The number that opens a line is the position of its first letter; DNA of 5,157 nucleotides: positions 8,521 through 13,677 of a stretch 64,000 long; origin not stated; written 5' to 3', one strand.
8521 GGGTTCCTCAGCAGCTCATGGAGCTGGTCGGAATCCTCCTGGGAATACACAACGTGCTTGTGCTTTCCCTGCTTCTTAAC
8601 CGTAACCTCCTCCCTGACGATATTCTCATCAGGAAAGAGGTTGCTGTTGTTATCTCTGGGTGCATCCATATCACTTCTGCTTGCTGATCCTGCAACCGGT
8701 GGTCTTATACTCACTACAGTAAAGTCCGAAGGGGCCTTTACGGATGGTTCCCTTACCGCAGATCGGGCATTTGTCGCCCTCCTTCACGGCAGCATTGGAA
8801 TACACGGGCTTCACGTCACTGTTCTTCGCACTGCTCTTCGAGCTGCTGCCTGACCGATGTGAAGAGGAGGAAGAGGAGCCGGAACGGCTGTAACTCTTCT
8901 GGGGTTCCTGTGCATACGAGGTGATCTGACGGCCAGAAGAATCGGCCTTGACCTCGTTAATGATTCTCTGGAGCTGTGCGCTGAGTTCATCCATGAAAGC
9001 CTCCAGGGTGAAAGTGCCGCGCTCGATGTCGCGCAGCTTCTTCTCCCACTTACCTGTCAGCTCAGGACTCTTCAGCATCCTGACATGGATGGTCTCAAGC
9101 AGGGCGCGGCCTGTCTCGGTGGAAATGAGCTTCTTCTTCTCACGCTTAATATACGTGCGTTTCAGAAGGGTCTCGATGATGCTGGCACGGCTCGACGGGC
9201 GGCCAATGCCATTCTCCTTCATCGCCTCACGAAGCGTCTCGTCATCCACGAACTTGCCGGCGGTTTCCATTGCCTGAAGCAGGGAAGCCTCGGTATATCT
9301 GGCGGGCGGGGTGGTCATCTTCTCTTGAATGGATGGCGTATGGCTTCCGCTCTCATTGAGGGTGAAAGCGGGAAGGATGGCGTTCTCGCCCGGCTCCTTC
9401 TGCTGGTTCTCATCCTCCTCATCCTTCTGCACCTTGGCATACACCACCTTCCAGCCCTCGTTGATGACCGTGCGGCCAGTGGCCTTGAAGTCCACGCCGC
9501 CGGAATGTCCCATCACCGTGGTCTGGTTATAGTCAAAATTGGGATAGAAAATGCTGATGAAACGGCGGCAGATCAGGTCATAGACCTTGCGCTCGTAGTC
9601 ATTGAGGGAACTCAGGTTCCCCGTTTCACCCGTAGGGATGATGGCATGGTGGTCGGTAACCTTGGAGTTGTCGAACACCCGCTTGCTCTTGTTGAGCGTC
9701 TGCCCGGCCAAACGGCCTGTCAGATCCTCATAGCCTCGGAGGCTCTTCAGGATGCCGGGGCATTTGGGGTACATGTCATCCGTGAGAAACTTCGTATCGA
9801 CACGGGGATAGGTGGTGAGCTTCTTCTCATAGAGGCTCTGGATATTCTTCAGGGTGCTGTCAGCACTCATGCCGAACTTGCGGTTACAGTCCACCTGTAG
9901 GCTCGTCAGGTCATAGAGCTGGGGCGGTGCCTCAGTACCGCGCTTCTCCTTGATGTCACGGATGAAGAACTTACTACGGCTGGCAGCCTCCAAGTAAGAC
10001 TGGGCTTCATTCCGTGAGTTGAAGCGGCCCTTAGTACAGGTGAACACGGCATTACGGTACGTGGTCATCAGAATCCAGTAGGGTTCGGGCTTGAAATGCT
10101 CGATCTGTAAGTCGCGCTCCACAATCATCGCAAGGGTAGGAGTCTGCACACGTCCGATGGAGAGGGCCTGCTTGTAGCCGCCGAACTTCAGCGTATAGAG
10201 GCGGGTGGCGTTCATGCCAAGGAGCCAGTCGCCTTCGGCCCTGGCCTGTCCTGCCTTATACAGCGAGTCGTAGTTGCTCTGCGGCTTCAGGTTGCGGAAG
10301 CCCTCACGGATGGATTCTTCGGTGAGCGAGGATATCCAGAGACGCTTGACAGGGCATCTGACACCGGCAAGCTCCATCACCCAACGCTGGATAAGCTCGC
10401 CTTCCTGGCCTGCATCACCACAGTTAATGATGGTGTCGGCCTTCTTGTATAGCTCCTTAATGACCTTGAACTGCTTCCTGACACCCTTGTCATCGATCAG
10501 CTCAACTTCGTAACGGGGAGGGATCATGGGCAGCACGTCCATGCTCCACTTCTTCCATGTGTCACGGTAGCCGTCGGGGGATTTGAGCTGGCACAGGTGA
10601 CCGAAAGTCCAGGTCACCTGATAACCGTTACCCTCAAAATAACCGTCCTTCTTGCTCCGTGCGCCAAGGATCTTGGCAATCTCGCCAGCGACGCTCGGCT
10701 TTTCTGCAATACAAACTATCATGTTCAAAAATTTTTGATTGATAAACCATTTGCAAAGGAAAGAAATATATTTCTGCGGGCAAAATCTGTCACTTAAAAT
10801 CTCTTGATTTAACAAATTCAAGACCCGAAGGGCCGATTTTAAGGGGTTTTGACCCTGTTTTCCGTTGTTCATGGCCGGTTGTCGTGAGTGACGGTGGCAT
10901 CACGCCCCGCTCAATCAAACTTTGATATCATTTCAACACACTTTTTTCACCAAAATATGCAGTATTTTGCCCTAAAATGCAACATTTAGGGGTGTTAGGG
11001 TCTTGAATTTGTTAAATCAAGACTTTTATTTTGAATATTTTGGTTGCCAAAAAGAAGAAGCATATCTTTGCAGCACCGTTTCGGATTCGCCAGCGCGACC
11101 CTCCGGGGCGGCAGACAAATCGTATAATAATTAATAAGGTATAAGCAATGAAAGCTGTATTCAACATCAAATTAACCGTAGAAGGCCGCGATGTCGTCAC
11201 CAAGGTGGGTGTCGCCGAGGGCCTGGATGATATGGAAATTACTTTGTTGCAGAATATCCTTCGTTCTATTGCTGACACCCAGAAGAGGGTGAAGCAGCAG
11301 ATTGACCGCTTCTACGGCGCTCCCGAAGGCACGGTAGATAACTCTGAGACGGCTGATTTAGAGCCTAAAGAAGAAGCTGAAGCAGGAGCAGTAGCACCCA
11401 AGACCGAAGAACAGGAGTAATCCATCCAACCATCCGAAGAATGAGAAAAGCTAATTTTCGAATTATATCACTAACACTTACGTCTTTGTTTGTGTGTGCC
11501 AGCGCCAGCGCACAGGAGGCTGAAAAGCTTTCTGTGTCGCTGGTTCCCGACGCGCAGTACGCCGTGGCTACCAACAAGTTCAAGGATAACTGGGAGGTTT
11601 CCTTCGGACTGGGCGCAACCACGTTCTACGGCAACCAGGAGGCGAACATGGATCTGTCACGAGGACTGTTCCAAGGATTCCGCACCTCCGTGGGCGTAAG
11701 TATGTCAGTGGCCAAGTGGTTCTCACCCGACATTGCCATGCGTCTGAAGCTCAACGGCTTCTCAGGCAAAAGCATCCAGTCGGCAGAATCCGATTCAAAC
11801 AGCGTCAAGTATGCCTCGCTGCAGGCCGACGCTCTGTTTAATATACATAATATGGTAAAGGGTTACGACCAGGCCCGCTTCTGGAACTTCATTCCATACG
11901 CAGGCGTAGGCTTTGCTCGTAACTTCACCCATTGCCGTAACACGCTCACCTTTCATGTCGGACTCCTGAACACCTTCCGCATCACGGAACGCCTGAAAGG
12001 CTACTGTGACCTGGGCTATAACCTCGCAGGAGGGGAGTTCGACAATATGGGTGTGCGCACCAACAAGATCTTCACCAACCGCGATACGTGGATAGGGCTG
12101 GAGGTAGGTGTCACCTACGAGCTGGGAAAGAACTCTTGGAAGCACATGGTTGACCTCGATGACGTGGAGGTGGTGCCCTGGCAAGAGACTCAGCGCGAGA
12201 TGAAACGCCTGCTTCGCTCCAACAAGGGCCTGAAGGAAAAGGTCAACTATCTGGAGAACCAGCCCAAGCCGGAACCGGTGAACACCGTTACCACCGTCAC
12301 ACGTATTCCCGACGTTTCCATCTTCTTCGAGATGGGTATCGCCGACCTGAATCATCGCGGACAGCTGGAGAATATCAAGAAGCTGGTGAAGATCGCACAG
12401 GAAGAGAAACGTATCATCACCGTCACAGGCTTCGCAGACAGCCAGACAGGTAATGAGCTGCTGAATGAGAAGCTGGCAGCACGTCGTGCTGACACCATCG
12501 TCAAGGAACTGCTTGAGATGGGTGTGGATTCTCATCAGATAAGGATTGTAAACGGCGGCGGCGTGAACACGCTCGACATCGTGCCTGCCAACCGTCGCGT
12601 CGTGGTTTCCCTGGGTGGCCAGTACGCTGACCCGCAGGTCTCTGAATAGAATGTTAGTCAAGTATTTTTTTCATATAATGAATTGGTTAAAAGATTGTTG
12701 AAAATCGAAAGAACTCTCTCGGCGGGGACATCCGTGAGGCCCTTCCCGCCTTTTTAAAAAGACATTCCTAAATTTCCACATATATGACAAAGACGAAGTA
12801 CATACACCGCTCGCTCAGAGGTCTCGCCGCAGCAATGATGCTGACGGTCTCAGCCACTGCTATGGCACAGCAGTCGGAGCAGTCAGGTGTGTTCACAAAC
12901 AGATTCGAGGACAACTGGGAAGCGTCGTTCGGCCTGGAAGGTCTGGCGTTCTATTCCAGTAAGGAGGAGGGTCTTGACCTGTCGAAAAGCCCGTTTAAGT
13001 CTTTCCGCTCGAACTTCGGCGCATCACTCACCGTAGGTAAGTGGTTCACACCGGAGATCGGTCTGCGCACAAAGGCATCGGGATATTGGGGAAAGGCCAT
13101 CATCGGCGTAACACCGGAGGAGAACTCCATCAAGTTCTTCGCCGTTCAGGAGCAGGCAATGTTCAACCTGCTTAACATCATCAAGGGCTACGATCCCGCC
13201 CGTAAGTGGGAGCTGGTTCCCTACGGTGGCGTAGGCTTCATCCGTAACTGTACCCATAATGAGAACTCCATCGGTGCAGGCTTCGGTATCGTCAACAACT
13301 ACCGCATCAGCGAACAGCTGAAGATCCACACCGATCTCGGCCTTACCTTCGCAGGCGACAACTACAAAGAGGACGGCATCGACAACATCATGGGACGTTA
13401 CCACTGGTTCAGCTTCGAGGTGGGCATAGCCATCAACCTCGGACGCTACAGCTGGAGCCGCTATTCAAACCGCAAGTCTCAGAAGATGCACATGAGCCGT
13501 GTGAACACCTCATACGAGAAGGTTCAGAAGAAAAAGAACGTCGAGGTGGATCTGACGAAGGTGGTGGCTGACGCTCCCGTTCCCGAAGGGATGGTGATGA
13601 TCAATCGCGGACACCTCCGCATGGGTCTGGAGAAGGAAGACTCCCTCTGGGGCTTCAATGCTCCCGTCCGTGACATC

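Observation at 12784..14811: The PorK/GldK-like FGE-sulfatase domain is fused to an outer-membrane beta-barrel and has no lipoprotein signal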

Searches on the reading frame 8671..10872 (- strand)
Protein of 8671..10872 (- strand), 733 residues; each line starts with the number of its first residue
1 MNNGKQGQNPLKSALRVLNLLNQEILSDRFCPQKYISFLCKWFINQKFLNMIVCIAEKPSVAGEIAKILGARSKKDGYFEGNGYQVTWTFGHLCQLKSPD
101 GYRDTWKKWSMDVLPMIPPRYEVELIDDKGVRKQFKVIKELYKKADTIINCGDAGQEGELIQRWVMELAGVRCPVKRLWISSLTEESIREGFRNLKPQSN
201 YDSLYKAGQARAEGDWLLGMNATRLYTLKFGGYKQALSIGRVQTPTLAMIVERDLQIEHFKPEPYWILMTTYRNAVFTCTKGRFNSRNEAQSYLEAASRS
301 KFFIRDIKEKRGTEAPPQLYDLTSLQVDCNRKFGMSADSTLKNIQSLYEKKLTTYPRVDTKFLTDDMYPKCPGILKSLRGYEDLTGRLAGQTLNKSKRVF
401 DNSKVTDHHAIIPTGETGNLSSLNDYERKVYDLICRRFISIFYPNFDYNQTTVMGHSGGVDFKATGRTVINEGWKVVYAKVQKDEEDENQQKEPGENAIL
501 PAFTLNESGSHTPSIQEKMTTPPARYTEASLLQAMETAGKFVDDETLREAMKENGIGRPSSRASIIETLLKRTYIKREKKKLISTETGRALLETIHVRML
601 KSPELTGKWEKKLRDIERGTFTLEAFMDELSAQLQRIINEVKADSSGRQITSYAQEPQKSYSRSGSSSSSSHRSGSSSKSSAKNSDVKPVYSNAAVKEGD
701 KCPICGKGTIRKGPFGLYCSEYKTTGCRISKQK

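Call 27: list_cluster_members(proteins=[window:8671-10872:-, window:11441-12649:+, window:14813-15454:+, window:15470-17029:+, window:18304-19272:+, window:4350-6602:-, window:6703-8136:-, window:27165-29075:+, window:59857-62124:+, window:36413-37744:+])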
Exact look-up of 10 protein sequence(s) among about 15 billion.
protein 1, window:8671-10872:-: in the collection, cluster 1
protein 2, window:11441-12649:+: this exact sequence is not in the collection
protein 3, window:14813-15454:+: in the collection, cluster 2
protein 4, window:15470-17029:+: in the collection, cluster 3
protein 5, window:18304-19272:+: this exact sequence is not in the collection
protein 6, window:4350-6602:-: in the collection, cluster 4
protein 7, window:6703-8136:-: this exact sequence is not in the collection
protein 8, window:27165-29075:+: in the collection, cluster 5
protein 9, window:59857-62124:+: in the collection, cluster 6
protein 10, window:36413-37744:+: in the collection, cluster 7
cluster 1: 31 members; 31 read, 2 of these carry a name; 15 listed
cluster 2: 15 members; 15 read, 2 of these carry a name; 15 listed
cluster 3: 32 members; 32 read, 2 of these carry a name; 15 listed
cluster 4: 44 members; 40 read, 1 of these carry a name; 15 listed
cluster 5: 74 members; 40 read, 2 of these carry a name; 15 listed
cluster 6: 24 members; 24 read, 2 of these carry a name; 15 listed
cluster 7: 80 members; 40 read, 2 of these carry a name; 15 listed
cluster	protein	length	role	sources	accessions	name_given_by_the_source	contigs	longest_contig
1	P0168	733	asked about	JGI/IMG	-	DNA topoisomerase-3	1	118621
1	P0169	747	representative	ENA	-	-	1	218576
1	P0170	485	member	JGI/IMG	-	DNA topoisomerase-3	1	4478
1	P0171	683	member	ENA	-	-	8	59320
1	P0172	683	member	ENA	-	-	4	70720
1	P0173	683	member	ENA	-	-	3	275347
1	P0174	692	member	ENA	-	-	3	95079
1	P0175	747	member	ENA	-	-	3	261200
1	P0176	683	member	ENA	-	-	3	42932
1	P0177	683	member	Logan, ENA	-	-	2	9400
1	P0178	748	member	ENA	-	-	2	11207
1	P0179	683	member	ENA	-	-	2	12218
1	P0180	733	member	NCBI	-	-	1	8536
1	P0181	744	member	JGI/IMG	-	-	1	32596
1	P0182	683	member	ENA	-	-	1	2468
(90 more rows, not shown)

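Call 34: search_protein_families(library=pfam, proteins=[window:8671-10872:-], max_evalue=0.001)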
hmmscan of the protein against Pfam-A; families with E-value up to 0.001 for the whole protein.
window:8671-10872:- (733 aa): 2 families
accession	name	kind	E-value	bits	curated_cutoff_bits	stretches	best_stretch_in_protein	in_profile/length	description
PF01131.25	Topoisom_bac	-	1.3e-118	397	35.1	1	201-628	3-411/411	DNA topoisomerase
PF01751.28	Toprim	-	4.7e-13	49.6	23.1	1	53-182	2-95/96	Toprim domain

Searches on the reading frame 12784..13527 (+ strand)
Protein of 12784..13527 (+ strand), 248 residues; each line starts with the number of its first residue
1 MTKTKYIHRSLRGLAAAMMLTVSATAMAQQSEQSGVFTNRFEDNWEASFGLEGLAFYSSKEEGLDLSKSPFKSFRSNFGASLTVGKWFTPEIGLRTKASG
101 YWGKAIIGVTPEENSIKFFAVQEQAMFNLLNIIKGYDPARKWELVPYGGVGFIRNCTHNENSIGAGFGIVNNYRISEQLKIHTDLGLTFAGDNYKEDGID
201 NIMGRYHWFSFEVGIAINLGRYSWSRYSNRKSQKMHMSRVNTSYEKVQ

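Call 11: search_solved_structures(query=window:12784-13527:+, max_evalue=10)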
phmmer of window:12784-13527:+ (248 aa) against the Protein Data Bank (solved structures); distinct sequences matched with E-value up to 10: 1.
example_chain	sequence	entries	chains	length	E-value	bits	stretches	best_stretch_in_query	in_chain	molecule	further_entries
2j3l_A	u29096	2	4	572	0.013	18.2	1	65-188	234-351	PROLYL-TRNA SYNTHETASE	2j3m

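Call 38: predict_structure(alignment_id=A2)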
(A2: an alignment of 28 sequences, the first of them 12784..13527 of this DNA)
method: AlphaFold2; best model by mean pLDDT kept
length: 248 residues; sequences in the alignment: 28
mean_pLDDT: 81.8   pTM: 0.73
mean pLDDT of the five models: 81.8, 81.6, 81.1, 79.5, 79.2
residues with pLDDT >= 90: 104; 70-90: 88; 50-70: 38; < 50: 18
segments of 3 or more residues with pLDDT < 50: 28-36, 238-240, 246-248
pLDDT, mean of each block of 10 residues (from residue 1): 62 80 55 51 90 91 85 86 94 95 79 83 97 87 97 91 96 94 97 76 90 94 65 55 49
secondary structure, 60 per line:
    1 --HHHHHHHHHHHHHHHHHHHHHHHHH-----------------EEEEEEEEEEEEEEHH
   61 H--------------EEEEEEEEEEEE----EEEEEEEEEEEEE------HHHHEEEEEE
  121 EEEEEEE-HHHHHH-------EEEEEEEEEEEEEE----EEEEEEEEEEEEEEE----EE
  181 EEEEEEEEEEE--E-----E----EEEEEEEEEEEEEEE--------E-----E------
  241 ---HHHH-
elements in order: H3-27 E45-58 E76-87 E92-104 H111-114 E115-127 H129-134 E142-155 E160-174 E179-191 E205-219 H244-247

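Call 57: find_homologous_proteins(query=window:12871-13488:+, max_evalue=0.00001)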
Query window:12871-13488:+ (206 aa): 16 proteins with E <= 0.00001 among 103 candidates.
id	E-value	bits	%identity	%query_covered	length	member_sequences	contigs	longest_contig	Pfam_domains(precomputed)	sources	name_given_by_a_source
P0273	1.1e-103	363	83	88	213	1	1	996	-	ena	-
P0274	2.6e-64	235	51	96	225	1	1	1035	-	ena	-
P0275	3.2e-64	234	52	96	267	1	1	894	-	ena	-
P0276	2.4e-57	212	66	65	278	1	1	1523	-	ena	-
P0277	2.5e-46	176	63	60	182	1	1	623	PF01268.26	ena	-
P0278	1.2e-45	174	82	47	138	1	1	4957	-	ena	-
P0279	1.7e-42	163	79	45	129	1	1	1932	-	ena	-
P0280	2.3e-40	157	68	50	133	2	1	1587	-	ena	-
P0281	6.5e-40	155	42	95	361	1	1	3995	-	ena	-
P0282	1.2e-39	154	39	93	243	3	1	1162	-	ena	-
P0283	8.4e-36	142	68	45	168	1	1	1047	-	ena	-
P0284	9.9e-36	141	43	73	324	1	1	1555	PF00691.26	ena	-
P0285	4.7e-34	136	52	59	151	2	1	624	-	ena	-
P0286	1.3e-30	125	59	47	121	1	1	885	-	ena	-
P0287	3.1e-29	120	40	76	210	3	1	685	-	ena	-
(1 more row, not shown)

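Call 67: search_protein_representatives(alignment_id=A2)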
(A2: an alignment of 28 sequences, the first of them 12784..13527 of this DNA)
Query: 28 sequences, 243 profile positions. Proteins with E-value up to 0.001 (for the whole library): 1966; up to 1e-10: 1061; up to 1e-30: 129. The best 150 are listed.
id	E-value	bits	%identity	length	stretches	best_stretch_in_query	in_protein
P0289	3.4e-112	389.7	-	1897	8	6-226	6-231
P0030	1.4e-94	332.0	-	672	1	3-225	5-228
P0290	9.3e-94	329.3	-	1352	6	22-225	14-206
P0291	1.9e-74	266.1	-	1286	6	73-221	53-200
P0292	5.2e-73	261.4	-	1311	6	70-222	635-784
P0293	1.2e-70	253.7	-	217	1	50-236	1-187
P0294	1.1e-69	250.6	-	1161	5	62-234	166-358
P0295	1.7e-68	246.6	-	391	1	5-227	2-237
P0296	6.2e-66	238.2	-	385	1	16-238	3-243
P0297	1.2e-65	237.3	-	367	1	8-224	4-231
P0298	1.9e-64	233.4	-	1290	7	76-200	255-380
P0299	2.2e-64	233.1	-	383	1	6-228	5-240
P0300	1.0e-63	231.0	-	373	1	19-225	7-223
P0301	2.5e-63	229.7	-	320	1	11-224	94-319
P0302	7.1e-62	224.9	-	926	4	11-221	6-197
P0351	6.9e-43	162.8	-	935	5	1-220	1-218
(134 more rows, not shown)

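Call 69: search_solved_structures(query=A2, max_evalue=10)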
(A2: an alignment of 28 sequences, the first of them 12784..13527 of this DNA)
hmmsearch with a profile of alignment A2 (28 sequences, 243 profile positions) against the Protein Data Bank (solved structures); distinct sequences matched with E-value up to 10: 4.
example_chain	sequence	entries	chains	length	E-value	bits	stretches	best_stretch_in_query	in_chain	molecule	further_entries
7wry_H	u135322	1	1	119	0.7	12.1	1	70-107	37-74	BD55-3546H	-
3dzm_A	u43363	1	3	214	1.1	11.5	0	150-185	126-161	Hypothetical conserved protein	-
4fm2_A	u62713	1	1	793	1.9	10.6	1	23-67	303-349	DNA polymerase 1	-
4flt_A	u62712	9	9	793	2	10.6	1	23-67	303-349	DNA polymerase 1 | Pyrococcus abyssi B family DNA polymerase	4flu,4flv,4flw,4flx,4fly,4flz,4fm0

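Call 71: search_protein_families(library=ncbifam, proteins=[window:12784-13527:+], max_evalue=0.01)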
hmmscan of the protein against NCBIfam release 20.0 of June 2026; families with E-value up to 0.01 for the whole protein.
window:12784-13527:+ (248 aa): 0 families

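Call 90: search_protein_families(library=pfam, proteins=[P0351, P0289, P0295, P0290], max_evalue=0.01)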
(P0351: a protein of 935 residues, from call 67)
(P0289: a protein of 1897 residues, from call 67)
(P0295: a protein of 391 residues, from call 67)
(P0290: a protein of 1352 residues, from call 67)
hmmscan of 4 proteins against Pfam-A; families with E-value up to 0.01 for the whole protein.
P0351 (935 aa): 0 families

P0289 (1897 aa): 1 family
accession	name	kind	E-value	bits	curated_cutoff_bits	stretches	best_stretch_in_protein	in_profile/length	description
PF12099.14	DUF3575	-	3.3e-27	95.4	21.1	1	1733-1897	16-177/177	Protein of unknown function (DUF3575)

P0295 (391 aa): 1 family
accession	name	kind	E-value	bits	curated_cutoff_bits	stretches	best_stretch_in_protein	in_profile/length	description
PF00691.25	OmpA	-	9.5e-12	45.6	27.2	1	293-376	1-85/98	OmpA family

P0290 (1352 aa): 2 families
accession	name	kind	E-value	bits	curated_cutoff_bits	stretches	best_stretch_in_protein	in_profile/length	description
PF12099.14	DUF3575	-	1.2e-18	67.5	21.1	1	1204-1329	15-143/177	Protein of unknown function (DUF3575)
PF12482.14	DUF3701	-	0.0055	17.3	26.9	0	1030-1057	7-34/93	Phage integrase protein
